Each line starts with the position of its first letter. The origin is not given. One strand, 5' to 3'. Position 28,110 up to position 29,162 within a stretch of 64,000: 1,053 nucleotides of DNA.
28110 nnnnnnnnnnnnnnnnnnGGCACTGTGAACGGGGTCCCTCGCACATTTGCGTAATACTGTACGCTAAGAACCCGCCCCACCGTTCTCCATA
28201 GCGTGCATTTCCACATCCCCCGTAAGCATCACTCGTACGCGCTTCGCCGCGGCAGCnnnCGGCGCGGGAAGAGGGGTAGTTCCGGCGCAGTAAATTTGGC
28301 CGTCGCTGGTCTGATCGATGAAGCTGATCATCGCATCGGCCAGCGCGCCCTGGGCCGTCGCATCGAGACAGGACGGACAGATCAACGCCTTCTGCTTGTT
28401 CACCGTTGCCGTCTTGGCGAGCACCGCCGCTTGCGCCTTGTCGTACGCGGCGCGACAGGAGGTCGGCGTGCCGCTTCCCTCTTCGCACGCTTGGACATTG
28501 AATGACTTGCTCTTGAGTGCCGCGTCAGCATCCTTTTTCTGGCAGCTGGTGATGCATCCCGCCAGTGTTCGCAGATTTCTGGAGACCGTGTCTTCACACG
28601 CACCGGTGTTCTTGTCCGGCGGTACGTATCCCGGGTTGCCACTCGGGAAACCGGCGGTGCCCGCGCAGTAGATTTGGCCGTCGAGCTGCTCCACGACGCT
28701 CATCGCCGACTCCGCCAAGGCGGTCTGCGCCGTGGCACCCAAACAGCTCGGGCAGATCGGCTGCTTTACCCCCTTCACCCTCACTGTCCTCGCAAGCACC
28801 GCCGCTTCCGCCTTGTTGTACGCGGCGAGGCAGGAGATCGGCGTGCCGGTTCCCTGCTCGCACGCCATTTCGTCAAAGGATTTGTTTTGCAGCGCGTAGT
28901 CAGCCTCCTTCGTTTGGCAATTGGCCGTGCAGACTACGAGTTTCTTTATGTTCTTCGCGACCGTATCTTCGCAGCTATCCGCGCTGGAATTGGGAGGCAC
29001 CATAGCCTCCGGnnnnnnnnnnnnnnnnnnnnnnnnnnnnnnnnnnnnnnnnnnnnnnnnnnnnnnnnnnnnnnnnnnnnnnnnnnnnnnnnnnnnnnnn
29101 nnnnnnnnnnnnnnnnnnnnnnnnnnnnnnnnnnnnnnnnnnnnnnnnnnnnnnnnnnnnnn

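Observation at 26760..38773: Operon-like array of a GH108 muramidase, two giant modular secreted proteins and a DUF1566 protein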

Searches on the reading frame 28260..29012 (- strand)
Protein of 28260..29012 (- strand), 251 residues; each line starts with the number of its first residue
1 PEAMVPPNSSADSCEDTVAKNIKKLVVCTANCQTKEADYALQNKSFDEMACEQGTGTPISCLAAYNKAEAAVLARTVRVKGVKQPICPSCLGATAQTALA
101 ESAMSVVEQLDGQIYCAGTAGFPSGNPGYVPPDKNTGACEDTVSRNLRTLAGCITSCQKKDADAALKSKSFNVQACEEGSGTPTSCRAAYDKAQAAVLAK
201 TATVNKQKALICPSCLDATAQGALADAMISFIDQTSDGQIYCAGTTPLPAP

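Call 9: find_homologous_proteins(query=window:28260-29012:-, max_evalue=0.001)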
Query seq(251 aa) (251 aa): 22 proteins with E <= 0.001 among 1369 candidates.
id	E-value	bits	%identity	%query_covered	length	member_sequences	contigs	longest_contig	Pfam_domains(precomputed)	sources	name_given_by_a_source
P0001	1.6e-128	445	85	99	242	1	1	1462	-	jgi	-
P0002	1.5e-122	426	78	99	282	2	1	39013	-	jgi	jgi:hypothetical protein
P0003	1.9e-117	409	85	91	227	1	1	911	-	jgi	jgi:hypothetical protein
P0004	6.2e-100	352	82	80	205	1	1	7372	-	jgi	jgi:hypothetical protein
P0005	4.1e-80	287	61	88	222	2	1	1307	-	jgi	jgi:hypothetical protein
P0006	3.3e-73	264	51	99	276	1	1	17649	-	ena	-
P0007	3.7e-62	228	72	48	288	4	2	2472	-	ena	-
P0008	7.4e-61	224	46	99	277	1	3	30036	-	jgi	-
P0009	2.5e-58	215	44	98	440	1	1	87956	-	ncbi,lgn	-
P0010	4.9e-57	211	45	98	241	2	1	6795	-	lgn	-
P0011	4.5e-50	188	41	98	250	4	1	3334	-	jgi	-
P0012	9.4e-45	171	52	76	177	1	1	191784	-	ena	-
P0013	1.2e-39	154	43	98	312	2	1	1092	PF18998.7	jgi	jgi:uncharacterized repeat protein (TIGR02543 family)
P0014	7.5e-38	148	47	69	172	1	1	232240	-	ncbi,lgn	-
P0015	3.3e-36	143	39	98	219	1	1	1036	-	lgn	-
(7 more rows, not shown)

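Call 10: search_protein_families(library=pfam, proteins=[window:28260-29012:-], max_evalue=10)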
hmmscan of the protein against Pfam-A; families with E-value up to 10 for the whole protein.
seq(251 aa): 4 families
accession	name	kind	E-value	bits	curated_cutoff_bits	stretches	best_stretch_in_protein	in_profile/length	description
PF25165.1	DUF7828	-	0.0012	19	25.7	2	185-215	3-33/87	Domain of unknown function (DUF7828)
PF23903.1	Phage_zn_bind_2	-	0.056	13.8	27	1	60-90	8-37/44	Phage zinc binding domain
PF23734.1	DUF7163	-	0.32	11.3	27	1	72-102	163-193/199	Domain of unknown function (DUF7163)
PF24292.1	DUF7479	-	0.79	10.3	27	1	82-109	28-55/60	Domain of unknown function (DUF7479)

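Call 13: find_encoding_contigs(protein=P0002, flank=10000, max_places=3)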
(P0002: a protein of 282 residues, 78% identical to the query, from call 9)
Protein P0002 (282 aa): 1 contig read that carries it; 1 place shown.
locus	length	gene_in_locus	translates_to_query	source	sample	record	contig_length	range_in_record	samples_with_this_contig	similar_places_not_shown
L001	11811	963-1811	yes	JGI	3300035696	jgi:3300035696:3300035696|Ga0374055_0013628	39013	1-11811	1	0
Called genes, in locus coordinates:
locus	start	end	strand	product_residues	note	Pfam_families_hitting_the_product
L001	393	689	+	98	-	PF01381:HTH_3 (weak)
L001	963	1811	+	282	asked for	-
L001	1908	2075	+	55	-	-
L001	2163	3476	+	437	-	PF09861:Lar_N, PF21113:LarA_C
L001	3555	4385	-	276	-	PF02522:Antibiotic_NAT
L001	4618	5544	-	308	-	PF01717:Meth_synt_2, PF08267:Meth_synt_1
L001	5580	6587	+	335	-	PF01476:LysM (weak), PF03734:YkuD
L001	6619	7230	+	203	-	PF05724:TPMT (weak), PF13489:Methyltransf_23, PF01209:Ubie_methyltran (weak), PF05175:MTS, PF08241:Methyltransf_11, PF08242:Methyltransf_12, PF13649:Methyltransf_25, PF13847:Methyltransf_31, +1 more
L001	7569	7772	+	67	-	-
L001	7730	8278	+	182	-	PF03781:FGE-sulfatase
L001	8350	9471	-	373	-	PF13173:AAA_14, PF13635:DUF4143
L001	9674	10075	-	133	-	PF01850:PIN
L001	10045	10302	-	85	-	-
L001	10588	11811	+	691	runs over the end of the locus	PF02922:CBM_48, PF00128:Alpha-amylase, PF21331:Isoamylase_C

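Call 14: find_encoding_contigs(protein=P0009, flank=10000, max_places=3)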
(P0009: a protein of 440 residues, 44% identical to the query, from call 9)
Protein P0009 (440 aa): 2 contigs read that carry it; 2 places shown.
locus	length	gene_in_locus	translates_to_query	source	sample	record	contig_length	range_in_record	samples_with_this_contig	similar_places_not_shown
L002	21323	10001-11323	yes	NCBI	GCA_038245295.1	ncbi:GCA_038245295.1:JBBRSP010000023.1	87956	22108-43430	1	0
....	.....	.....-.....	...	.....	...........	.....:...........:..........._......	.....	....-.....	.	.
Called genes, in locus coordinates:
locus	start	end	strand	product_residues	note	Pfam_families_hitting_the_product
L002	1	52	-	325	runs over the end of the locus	PF00005:ABC_tran, PF13304:AAA_21 (weak)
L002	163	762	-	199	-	PF12973:Cupin_7, PF07883:Cupin_2 (weak)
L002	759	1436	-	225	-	PF04542:Sigma70_r2, PF04545:Sigma70_r4, PF08281:Sigma70_r4_2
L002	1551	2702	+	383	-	PF02771:Acyl-CoA_dh_N (weak), PF08028:Acyl-CoA_dh_2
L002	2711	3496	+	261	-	PF00378:ECH_1, PF16113:ECH_2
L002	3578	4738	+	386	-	PF02771:Acyl-CoA_dh_N, PF02770:Acyl-CoA_dh_M, PF00441:Acyl-CoA_dh_1, PF08028:Acyl-CoA_dh_2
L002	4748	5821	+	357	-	PF00027:cNMP_binding, PF02518:HATPase_c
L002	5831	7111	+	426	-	-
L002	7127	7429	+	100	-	PF03992:ABM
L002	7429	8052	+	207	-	PF00702:Hydrolase, PF13419:HAD_2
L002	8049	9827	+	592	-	PF00488:MutS_V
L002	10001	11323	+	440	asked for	-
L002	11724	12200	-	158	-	-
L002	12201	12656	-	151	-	-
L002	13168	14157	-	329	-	-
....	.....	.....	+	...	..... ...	-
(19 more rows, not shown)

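Call 15: find_encoding_contigs(protein=P0014, flank=10000, max_places=3)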
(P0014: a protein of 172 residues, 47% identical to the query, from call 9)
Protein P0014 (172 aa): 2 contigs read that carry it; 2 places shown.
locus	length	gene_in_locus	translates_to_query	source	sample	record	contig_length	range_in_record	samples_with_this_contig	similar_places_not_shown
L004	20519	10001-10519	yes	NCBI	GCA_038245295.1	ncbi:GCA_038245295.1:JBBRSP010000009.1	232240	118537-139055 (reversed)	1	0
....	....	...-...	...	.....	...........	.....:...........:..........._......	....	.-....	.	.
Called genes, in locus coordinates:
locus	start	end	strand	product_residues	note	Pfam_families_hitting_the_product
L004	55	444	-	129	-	-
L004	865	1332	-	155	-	PF00885:DMRL_synthase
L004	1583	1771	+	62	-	-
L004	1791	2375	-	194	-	-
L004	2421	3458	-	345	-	PF04230:PS_pyruv_trans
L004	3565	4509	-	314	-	PF00535:Glycos_transf_2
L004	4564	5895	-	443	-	PF13439:Glyco_transf_4 (faint), PF20706:GT4-conflict, PF00534:Glycos_transf_1, PF13692:Glyco_trans_1_4, PF13524:Glyco_trans_1_2 (weak)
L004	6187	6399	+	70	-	-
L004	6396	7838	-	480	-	PF00743:FMO-like, PF01266:DAO (faint), PF01488:Shikimate_DH (faint), PF07992:Pyr_redox_2, PF13450:NAD_binding_8, PF13454:NAD_binding_9 (faint), PF13738:Pyr_redox_3, PF13434:Lys_Orn_oxgnase (weak)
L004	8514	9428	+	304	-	PF00034:Cytochrom_C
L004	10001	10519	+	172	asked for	-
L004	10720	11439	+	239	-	PF01227:GTP_cyclohydroI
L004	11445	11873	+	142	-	PF04940:BLUF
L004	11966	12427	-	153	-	-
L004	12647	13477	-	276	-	PF00106:adh_short, PF08659:KR, PF13561:adh_short_C2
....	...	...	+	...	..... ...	-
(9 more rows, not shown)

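Call 16: find_encoding_contigs(protein=P0008, flank=10000, max_places=3)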
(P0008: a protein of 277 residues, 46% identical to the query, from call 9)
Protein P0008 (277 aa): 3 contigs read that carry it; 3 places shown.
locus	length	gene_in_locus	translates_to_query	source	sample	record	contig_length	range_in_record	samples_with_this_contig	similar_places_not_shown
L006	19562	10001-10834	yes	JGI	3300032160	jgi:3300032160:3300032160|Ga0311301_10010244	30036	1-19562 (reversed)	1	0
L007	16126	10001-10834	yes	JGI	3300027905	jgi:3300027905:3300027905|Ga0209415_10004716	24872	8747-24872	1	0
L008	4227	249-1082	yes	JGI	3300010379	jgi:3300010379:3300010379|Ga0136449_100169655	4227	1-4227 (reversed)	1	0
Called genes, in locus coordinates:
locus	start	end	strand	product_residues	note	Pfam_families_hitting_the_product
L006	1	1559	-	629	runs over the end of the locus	PF00224:PK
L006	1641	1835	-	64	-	-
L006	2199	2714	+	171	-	-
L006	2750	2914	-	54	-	PF01895:PhoU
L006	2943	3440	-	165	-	PF01895:PhoU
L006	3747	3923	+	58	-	PF11154:DUF2934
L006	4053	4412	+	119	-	-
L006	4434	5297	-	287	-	PF04116:FA_hydroxylase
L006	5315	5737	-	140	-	-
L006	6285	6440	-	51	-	-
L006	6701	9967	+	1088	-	-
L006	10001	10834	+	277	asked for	-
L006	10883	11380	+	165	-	-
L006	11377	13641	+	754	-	-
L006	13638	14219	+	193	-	-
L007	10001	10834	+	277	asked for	-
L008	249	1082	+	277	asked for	-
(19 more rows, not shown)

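Call 80: search_protein_families(library=pfam, alignment_id=A5, max_evalue=0.0001)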
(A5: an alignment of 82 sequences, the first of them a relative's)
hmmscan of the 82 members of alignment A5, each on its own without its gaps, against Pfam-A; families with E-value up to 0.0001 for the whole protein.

A. member 1, P0007 (288 aa): 0 families

B. families by the number of members that match (of 82 scanned): 56 families (the first 25 are shown)
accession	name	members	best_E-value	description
PF08450.18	SGL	5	1.6e-10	SMP-30/Gluconolactonase/LRE-like region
PF17164.10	DUF5122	4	3.2e-70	Domain of unknown function (DUF5122) beta-propeller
PF21783.3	YNCE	4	9.4e-15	YNCE-like beta-propeller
PF25174.1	Beta-prop_THOC3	4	4.1e-13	THOC3 beta-propeller domain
PF24684.1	Vgb_lyase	3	2.2e-111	Virginiamycin B lyase family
PF00127.26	Copper-bind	3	3.9e-18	Copper binding proteins, plastocyanin/azurin family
PF13229.12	Beta_helix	3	4.5e-14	Right handed beta helix region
PF10282.15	Lactonase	3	6e-13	Lactonase, 7-bladed beta-propeller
PF07494.17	Reg_prop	3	7.9e-09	Two component regulator propeller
PF16819.11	DUF5074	3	2.6e-06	Domain of unknown function (DUF5074)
PF01344.31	Kelch_1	2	7e-63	Kelch motif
PF13517.12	FG-GAP_3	2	1.4e-59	FG-GAP-like repeat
PF13418.12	Kelch_4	2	2.4e-57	Galactose oxidase, central domain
PF13964.12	Kelch_6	2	3.4e-44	Kelch motif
PF01839.29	FG-GAP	2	6.7e-40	FG-GAP repeat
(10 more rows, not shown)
